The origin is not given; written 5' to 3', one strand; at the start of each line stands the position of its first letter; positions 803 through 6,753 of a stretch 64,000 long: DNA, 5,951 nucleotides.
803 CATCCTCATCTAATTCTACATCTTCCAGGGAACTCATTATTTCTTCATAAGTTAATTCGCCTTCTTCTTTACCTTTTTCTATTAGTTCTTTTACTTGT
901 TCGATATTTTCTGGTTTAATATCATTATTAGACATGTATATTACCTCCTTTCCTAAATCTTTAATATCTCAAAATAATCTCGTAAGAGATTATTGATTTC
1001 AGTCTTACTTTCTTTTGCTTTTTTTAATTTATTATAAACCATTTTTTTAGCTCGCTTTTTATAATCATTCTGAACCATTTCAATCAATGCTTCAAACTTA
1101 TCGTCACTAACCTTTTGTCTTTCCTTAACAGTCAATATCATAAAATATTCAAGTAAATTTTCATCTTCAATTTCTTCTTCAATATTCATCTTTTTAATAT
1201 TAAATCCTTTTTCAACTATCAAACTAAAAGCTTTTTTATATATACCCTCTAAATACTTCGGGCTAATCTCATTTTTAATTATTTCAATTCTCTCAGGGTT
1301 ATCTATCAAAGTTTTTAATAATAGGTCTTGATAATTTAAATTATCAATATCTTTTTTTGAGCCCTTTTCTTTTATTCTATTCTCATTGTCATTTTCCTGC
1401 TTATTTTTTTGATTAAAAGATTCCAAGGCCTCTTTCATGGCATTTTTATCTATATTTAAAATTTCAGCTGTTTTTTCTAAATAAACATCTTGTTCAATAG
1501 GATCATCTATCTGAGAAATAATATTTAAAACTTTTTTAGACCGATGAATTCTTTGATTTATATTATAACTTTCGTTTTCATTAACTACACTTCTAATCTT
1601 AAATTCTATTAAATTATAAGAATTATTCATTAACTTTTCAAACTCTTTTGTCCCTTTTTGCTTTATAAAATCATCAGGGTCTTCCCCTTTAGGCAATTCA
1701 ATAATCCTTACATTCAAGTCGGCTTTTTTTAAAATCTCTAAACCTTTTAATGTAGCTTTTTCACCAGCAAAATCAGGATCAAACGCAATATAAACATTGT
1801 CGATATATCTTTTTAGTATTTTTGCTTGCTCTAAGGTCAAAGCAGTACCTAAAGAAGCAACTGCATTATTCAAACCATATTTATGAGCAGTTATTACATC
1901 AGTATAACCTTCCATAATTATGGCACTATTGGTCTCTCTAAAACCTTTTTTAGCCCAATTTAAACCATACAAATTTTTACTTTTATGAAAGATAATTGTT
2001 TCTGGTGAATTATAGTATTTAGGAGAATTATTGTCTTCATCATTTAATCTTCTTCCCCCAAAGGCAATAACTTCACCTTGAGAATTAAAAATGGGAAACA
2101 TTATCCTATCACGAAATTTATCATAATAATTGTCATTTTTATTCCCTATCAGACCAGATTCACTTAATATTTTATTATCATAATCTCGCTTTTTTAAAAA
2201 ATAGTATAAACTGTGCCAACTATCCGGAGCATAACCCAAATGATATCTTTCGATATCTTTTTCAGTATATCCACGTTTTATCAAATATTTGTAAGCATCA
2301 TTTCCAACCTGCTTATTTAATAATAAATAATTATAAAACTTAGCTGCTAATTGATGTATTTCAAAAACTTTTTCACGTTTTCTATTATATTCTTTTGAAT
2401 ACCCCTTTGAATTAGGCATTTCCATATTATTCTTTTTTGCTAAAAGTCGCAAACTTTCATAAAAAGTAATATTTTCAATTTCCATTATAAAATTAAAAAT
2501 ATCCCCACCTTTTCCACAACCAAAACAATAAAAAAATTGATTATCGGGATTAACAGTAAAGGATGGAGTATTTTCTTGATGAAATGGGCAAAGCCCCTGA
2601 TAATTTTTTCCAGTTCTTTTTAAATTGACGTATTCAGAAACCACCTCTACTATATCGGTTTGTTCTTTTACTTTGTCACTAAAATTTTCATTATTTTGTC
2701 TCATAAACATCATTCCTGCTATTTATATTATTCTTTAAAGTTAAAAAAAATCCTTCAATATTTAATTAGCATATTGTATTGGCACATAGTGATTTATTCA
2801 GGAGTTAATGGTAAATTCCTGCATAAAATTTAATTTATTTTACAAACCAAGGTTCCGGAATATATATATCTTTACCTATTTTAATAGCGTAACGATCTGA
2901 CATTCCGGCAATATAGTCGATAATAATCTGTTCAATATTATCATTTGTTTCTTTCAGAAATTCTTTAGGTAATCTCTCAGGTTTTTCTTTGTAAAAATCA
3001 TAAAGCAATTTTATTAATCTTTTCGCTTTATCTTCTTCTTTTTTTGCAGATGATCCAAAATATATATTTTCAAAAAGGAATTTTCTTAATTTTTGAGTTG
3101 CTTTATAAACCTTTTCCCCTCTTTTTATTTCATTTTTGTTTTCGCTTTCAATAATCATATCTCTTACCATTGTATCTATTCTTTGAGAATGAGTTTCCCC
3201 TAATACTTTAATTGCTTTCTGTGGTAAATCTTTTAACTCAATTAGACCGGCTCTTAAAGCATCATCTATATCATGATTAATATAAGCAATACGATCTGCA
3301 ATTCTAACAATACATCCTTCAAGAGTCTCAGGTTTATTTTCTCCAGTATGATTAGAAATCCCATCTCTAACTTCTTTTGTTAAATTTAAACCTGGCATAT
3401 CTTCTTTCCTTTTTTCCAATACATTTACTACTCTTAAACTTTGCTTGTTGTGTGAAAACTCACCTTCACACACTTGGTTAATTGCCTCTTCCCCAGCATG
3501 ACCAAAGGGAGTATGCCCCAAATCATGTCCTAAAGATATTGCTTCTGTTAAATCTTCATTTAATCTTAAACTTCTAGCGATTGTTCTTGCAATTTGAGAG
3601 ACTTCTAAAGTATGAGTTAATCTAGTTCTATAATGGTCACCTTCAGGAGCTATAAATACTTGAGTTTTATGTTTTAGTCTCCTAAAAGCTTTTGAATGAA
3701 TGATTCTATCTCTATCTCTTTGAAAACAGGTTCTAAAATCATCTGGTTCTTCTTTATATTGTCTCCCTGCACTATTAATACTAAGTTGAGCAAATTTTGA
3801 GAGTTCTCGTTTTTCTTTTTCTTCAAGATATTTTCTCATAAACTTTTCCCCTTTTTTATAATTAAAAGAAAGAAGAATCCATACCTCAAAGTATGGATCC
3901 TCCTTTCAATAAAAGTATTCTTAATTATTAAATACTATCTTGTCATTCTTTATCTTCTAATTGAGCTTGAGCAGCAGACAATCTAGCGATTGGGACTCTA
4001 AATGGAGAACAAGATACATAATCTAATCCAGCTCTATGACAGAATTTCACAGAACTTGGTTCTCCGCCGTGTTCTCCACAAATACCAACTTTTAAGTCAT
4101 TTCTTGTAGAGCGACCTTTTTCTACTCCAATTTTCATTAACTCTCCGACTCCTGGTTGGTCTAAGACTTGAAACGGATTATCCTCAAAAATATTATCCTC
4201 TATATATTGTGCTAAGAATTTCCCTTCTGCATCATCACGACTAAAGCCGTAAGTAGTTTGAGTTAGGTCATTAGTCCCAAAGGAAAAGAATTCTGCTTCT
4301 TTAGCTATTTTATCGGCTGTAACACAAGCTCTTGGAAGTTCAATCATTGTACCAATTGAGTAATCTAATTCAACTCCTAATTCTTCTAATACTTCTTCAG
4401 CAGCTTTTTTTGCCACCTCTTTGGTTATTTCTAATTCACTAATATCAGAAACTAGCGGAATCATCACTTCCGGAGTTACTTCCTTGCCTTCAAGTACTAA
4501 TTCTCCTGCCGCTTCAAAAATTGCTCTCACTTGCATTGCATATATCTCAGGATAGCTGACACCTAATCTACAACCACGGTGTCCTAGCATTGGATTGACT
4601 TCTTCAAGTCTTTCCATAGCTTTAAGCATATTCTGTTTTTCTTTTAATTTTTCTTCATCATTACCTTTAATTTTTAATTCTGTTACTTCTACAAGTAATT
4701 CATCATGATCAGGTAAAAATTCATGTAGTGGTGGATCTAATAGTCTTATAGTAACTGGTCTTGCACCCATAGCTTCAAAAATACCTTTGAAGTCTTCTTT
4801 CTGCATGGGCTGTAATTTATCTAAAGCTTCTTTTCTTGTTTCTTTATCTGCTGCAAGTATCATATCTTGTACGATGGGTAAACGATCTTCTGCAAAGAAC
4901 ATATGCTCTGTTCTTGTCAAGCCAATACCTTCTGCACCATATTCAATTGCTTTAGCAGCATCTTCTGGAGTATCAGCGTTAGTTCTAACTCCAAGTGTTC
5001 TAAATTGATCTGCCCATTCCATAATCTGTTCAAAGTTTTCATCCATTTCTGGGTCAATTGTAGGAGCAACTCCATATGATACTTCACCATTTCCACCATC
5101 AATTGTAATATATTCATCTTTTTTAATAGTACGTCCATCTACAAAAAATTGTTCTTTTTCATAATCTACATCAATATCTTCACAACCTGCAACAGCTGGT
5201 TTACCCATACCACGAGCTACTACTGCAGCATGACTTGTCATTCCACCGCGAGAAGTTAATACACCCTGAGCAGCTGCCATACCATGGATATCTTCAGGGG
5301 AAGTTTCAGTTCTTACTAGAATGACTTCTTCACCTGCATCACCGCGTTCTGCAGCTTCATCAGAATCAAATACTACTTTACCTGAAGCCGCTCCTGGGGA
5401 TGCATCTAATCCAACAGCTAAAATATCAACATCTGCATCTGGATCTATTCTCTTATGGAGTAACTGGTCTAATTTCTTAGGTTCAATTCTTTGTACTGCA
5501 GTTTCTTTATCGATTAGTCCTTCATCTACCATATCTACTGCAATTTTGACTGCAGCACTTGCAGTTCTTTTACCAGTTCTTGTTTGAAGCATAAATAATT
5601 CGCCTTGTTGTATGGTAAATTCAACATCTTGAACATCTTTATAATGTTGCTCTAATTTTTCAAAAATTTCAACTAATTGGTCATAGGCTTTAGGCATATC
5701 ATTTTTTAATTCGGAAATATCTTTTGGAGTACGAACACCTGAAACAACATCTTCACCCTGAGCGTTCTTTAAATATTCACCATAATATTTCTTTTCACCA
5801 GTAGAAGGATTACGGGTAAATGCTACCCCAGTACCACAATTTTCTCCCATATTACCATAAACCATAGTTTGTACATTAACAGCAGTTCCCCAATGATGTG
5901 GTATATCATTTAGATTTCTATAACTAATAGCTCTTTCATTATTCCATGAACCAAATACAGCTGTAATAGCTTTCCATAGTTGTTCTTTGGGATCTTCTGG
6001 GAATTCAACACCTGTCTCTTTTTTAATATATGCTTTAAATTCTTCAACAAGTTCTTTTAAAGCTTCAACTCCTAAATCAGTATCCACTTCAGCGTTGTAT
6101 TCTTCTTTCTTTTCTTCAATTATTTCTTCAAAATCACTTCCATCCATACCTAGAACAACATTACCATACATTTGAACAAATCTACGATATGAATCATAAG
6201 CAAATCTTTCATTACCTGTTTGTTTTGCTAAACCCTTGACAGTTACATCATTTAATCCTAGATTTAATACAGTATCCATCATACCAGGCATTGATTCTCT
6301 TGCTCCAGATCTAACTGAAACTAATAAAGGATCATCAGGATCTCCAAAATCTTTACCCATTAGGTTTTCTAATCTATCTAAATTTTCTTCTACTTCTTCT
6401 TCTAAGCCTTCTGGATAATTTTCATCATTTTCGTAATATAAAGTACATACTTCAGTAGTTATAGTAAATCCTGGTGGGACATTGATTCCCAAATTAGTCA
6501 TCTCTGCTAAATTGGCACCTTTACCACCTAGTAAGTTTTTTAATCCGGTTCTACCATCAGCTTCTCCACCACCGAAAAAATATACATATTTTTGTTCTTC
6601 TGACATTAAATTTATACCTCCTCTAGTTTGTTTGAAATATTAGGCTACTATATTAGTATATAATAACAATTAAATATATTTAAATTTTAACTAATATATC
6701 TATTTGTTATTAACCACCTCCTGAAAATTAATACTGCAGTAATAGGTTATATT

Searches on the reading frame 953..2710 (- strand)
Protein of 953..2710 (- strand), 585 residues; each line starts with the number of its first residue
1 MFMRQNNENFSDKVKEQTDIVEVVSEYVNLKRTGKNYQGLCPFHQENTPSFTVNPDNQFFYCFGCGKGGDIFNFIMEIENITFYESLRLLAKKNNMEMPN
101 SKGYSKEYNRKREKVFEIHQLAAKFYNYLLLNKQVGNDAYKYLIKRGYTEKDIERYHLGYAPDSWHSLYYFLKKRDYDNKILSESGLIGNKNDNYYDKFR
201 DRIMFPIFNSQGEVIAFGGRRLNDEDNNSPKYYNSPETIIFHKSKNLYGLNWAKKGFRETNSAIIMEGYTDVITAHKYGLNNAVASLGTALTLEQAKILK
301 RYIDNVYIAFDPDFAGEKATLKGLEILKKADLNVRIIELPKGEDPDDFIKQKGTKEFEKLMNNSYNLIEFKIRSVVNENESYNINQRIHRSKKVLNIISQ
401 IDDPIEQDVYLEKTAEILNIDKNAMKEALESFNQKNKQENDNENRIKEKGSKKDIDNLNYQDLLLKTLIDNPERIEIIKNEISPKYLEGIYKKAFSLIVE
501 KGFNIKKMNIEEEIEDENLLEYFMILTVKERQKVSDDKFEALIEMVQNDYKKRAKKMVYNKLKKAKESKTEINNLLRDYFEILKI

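Call 49: search_protein_families(library=pfam, proteins=[window:953-2710:-], max_evalue=0.00001)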
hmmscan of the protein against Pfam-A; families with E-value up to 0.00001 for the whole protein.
window:953-2710:- (585 aa): 7 families
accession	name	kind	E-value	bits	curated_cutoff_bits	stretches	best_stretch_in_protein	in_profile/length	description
PF08275.17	DNAG_N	-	4.5e-41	140.4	26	1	129-253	4-127/128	DNA primase catalytic core, N-terminal domain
PF01807.25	Zn_ribbon_DnaG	-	7.4e-39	132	24.9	1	8-101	3-96/98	CHC2 zinc finger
PF13155.12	Toprim_2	-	2.3e-23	82.8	22.1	1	264-349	1-88/88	Toprim-like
PF13662.12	Toprim_4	-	1e-19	71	25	1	263-337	3-84/85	Toprim domain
PF01751.28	Toprim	-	2.9e-16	59.8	23.1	1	263-338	2-95/96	Toprim domain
PF13362.12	Toprim_3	-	4.7e-10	40.2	27.2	1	263-354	2-94/95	Toprim domain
PF10410.14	DnaB_bind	-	2.2e-08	34.7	20.6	1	368-422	1-55/56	DnaB-helicase binding domain of primase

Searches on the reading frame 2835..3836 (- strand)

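Call 49: search_protein_families(library=pfam, proteins=[window:2835-3836:-], max_evalue=0.00001)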
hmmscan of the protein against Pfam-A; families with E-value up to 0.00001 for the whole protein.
window:2835-3836:- (333 aa): 2 families
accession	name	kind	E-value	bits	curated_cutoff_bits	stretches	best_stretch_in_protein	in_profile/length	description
PF13286.11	HD_assoc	-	5.1e-20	72.2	22.2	1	241-319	5-87/91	Phosphohydrolase-associated domain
PF01966.28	HD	-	1.4e-17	64.5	22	1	72-184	1-114/116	HD domain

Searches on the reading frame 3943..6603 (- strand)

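Call 49: search_protein_families(library=pfam, proteins=[window:3943-6603:-], max_evalue=0.00001)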
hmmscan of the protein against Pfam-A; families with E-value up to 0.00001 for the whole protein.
window:3943-6603:- (886 aa): 3 families
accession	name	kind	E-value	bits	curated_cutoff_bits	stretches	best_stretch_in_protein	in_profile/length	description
PF02896.24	PEP-utilizers_C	-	4.3e-84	282.6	22.8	1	522-881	5-292/293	PEP-utilising enzyme, PEP-binding domain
PF01326.24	PPDK_N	-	4.5e-57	194.2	27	3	67-301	77-225/328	Pyruvate phosphate dikinase, AMP/ATP-binding domain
PF00391.29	PEP-utilizers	-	2.4e-25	88.4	23.1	1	425-506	3-72/72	PEP-utilising enzyme, mobile domain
